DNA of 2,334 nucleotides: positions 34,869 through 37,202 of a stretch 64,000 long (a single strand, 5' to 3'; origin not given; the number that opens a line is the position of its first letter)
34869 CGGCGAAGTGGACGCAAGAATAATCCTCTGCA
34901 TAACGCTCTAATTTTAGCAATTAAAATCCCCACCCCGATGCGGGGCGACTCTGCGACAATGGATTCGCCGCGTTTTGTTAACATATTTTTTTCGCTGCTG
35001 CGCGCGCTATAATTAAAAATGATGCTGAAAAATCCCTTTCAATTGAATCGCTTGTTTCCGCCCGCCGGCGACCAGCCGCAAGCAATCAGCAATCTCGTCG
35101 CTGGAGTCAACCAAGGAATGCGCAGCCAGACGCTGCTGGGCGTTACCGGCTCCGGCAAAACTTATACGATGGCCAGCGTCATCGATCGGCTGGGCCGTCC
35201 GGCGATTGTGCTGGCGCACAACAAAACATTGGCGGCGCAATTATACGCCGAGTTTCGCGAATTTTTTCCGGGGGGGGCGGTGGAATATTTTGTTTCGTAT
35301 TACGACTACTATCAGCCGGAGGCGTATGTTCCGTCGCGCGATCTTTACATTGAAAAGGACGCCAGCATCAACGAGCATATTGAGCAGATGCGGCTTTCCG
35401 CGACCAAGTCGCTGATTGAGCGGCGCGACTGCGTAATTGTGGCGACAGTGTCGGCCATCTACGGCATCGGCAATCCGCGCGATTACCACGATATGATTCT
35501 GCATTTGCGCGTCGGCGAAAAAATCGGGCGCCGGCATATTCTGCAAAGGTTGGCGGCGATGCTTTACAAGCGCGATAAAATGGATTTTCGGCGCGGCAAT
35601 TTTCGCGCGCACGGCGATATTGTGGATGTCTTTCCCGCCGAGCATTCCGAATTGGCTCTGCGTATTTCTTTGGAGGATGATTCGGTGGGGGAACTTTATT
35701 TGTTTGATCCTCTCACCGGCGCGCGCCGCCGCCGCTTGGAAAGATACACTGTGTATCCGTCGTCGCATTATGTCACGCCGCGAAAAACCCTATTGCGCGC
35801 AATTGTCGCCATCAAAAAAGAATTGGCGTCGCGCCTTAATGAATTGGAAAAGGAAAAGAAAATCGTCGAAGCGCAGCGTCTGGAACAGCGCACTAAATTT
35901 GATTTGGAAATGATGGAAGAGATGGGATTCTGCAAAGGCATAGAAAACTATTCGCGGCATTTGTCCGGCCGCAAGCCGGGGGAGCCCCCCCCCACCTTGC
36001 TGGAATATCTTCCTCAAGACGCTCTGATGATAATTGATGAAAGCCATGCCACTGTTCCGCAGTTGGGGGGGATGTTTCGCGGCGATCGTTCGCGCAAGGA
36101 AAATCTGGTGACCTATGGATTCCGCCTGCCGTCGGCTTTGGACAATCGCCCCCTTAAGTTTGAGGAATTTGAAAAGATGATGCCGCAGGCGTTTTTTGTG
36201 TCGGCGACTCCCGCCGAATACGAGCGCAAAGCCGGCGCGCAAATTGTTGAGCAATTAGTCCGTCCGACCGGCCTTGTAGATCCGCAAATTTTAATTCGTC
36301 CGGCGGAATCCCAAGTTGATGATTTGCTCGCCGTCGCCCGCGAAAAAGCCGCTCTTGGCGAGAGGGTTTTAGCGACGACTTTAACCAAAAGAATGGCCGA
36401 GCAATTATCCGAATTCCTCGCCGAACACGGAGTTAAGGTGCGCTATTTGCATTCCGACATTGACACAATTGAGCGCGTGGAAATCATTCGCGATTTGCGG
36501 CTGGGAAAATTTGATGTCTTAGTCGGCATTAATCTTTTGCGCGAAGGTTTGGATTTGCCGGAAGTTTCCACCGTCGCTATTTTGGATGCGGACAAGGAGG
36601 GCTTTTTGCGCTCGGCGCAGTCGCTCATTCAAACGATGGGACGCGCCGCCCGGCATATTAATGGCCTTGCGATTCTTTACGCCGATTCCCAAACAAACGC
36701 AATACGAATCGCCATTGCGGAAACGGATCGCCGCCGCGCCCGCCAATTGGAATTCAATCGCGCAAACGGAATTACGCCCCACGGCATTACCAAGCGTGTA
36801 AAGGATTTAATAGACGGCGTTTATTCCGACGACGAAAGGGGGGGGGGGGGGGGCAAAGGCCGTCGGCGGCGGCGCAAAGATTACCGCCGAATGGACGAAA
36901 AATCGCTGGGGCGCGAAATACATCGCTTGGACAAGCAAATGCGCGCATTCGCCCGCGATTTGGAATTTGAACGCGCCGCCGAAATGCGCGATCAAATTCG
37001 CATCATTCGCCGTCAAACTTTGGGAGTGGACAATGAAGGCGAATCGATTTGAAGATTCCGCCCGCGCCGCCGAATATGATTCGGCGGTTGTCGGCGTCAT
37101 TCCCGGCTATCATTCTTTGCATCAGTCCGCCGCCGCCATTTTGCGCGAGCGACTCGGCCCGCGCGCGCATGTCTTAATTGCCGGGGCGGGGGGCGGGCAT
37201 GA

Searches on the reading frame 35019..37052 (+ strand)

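Call 31: search_protein_families(library=pfam, proteins=[window:35019-37052:+], max_evalue=0.01)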
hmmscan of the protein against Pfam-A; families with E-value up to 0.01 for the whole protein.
window:35019-37052:+ (677 aa): 9 families
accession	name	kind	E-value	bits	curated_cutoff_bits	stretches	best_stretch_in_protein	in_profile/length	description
PF17757.6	UvrB_inter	-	1.4e-28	99.3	22.9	1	161-251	1-91/91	UvrB interaction domain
PF00271.37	Helicase_C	-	1.3e-20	74.1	23.5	1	440-546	10-109/110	Helicase conserved C-terminal domain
PF12344.14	UvrB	-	1e-15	57.7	27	1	553-594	1-42/43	Ultra-violet resistance protein B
PF04851.21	ResIII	-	5.8e-12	46.3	22.5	1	18-121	7-114/164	Type III restriction enzyme, res subunit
PF02151.25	UVR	-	3.7e-06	27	21.5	1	632-664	2-34/36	UvrB/uvrC motif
PF00270.35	DEAD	-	3e-05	24.2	26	1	19-85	4-71/167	DEAD/DEAH box helicase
PF13604.12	AAA_30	-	0.00013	22.2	27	0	30-78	14-65/191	AAA domain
PF01935.23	DUF87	-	0.0026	18.3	23.2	0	39-58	28-47/220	Helicase HerA, central domain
PF13191.12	AAA_16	-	0.007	17.3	32.6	0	21-80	10-70/167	AAA ATPase domain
